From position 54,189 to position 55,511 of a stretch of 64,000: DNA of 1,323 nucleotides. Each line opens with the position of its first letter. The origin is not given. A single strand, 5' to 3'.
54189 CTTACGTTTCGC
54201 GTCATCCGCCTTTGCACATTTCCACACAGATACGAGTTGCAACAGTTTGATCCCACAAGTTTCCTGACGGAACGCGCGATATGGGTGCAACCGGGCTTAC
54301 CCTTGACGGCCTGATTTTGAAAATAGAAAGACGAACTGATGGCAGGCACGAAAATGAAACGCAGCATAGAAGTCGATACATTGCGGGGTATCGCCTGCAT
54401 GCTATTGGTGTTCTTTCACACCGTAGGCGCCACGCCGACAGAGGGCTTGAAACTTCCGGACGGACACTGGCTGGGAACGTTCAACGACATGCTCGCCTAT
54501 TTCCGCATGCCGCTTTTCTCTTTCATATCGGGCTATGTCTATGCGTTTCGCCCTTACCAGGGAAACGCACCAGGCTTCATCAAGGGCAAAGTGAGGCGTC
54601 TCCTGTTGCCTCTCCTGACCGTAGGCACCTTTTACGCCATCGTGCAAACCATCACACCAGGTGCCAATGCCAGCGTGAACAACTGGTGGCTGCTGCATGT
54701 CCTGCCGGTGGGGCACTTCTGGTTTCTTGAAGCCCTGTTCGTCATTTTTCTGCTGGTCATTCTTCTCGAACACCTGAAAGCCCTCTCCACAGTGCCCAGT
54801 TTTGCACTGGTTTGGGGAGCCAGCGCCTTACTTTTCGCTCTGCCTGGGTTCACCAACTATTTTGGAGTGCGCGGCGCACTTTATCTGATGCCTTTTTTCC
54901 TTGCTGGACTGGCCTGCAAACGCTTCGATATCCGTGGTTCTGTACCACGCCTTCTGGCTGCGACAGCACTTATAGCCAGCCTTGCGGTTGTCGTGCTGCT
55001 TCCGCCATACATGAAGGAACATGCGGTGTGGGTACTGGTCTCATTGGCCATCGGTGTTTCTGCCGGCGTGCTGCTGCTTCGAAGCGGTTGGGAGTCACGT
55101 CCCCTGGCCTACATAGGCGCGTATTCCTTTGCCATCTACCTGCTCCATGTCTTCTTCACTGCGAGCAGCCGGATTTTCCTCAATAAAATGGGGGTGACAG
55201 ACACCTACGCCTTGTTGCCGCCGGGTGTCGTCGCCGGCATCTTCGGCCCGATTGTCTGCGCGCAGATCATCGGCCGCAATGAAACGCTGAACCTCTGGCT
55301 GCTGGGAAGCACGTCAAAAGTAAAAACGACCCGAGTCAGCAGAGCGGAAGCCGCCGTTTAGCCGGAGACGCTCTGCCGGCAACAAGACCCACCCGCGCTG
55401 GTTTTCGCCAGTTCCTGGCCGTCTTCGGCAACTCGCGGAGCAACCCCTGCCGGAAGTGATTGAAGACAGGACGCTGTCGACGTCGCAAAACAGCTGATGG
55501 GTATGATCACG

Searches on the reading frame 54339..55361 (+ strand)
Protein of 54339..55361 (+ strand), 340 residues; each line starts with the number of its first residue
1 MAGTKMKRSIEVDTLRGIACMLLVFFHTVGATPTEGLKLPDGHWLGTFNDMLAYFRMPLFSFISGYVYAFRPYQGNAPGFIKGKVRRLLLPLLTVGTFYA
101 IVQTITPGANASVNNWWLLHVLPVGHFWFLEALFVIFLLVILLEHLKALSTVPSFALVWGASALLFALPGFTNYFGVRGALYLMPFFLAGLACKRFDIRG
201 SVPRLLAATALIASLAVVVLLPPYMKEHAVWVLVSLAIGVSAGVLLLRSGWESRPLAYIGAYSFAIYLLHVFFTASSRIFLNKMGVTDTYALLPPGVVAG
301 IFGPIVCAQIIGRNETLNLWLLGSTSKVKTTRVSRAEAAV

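Call 23: search_protein_families(library=ncbifam, proteins=[window:54339-55361:+], max_evalue=0.00001)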
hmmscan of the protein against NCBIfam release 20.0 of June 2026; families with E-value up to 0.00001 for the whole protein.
window:54339-55361:+ (340 aa): 2 families
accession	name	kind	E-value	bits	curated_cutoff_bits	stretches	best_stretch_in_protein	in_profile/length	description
NF003014.0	PRK03854.1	equivalog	1.4e-11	44.2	338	1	3-143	3-156/386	glucans biosynthesis protein MdoC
NF042426.1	fucose_Ac_NolL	equivalog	5.9e-10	39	425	1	7-202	4-191/347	nodulation factor fucose acetyltransferase NolL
